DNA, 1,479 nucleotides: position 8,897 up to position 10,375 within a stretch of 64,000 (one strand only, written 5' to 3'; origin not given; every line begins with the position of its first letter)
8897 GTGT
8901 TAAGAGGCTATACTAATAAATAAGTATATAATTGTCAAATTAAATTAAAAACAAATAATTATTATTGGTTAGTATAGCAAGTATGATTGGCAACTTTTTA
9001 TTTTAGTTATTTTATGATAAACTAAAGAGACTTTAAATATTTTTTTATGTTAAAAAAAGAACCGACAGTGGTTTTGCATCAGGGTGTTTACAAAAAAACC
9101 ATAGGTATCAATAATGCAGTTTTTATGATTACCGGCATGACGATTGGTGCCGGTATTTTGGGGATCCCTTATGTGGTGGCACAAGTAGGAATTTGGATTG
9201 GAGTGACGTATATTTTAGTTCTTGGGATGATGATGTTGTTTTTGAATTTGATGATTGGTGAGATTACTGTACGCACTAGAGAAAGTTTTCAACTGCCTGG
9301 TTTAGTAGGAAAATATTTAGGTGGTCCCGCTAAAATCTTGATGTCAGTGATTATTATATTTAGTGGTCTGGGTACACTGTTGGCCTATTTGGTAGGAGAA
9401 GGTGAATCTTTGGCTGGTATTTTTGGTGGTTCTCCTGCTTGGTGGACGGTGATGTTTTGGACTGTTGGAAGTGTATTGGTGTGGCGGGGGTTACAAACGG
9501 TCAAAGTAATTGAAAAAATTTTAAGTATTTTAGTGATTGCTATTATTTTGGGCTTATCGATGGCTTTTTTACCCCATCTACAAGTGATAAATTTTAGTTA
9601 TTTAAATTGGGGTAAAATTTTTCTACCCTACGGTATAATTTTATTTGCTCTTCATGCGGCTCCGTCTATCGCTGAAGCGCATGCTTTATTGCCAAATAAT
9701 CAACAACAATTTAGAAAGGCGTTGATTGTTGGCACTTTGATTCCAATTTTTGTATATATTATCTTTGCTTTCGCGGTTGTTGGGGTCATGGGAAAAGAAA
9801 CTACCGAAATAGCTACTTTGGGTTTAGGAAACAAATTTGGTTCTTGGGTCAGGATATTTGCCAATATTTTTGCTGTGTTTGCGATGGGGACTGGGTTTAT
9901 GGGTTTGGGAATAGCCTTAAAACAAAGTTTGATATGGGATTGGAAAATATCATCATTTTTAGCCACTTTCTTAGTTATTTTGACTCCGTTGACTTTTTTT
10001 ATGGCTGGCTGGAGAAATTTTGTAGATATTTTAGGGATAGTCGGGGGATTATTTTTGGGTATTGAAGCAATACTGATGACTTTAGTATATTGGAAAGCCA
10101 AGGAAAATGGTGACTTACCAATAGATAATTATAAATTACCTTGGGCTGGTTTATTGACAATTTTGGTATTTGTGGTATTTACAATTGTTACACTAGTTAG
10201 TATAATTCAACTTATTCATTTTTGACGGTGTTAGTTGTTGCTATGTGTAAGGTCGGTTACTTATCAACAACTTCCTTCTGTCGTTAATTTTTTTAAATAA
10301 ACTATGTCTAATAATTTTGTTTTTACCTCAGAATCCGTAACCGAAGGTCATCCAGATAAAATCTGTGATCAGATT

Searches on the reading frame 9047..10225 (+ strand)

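Call 62: search_protein_families(library=ncbifam, proteins=[window:9047-10225:+], max_evalue=1e-10)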
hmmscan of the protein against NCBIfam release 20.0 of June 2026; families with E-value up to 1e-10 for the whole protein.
window:9047-10225:+ (392 aa): 2 families
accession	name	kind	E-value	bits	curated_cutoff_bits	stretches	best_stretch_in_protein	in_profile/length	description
TIGR00837.1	araaP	subfamily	7.9e-17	61.6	350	1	25-376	3-379/381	aromatic amino acid transporter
NF011711.0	PRK15132.1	equivalog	1.6e-13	50.5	482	1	24-386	8-390/403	tyrosine transporter TyrP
